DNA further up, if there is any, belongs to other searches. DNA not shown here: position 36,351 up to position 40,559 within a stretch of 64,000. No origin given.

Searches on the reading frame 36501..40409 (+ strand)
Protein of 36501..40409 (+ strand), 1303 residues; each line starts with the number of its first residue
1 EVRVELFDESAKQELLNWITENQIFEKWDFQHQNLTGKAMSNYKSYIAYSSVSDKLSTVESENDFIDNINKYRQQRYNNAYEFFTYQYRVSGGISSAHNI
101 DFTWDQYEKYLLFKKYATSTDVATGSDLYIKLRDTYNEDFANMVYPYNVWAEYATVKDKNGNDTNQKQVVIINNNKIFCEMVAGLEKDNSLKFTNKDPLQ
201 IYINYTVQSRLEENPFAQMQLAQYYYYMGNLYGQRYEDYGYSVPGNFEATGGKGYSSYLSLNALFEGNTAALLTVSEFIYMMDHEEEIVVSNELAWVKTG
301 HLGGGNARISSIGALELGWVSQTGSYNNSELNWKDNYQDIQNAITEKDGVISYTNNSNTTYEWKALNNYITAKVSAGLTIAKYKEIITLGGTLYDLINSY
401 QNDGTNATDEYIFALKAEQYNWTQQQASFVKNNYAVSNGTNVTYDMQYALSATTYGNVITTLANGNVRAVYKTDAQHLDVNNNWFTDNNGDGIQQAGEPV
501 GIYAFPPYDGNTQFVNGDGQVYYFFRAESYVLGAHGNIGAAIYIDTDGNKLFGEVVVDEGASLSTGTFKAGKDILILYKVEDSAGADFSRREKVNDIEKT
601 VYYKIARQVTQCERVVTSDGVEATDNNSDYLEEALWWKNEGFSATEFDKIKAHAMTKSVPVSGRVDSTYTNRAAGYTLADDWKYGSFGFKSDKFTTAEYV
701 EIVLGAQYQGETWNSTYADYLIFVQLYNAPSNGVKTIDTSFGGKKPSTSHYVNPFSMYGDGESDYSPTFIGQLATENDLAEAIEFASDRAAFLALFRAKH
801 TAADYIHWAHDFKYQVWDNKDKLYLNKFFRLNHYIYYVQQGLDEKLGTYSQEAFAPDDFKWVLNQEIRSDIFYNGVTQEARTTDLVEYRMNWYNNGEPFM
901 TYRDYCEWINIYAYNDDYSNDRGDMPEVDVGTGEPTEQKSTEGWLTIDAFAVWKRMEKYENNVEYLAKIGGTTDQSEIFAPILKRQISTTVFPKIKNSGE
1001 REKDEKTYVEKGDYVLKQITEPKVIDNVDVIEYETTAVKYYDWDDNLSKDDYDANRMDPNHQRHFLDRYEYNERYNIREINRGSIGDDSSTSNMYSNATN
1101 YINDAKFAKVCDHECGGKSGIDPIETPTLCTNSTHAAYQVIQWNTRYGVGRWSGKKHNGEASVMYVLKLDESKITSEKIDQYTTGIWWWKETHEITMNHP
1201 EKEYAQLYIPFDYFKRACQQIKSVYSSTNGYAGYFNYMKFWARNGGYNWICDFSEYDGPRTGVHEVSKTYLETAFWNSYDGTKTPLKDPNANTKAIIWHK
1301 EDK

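Call 5: search_protein_families(library=pfam, proteins=[window:36501-40409:+], max_evalue=0.1)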
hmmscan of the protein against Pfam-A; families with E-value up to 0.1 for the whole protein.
window:36501-40409:+ (1303 aa): 1 family
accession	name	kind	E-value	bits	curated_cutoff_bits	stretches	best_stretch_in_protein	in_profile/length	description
PF05383.23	La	-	0.024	14.9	37.1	0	939-967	26-54/59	La domain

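Call 6: search_protein_families(library=ncbifam, proteins=[window:36501-40409:+], max_evalue=0.1)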
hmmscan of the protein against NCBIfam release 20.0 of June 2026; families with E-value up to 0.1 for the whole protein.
window:36501-40409:+ (1303 aa): 0 families

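Call 47: search_solved_structures(query=window:36501-40409:+, max_evalue=1)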
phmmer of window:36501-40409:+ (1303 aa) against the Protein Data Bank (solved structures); distinct sequences matched with E-value up to 1: 0.
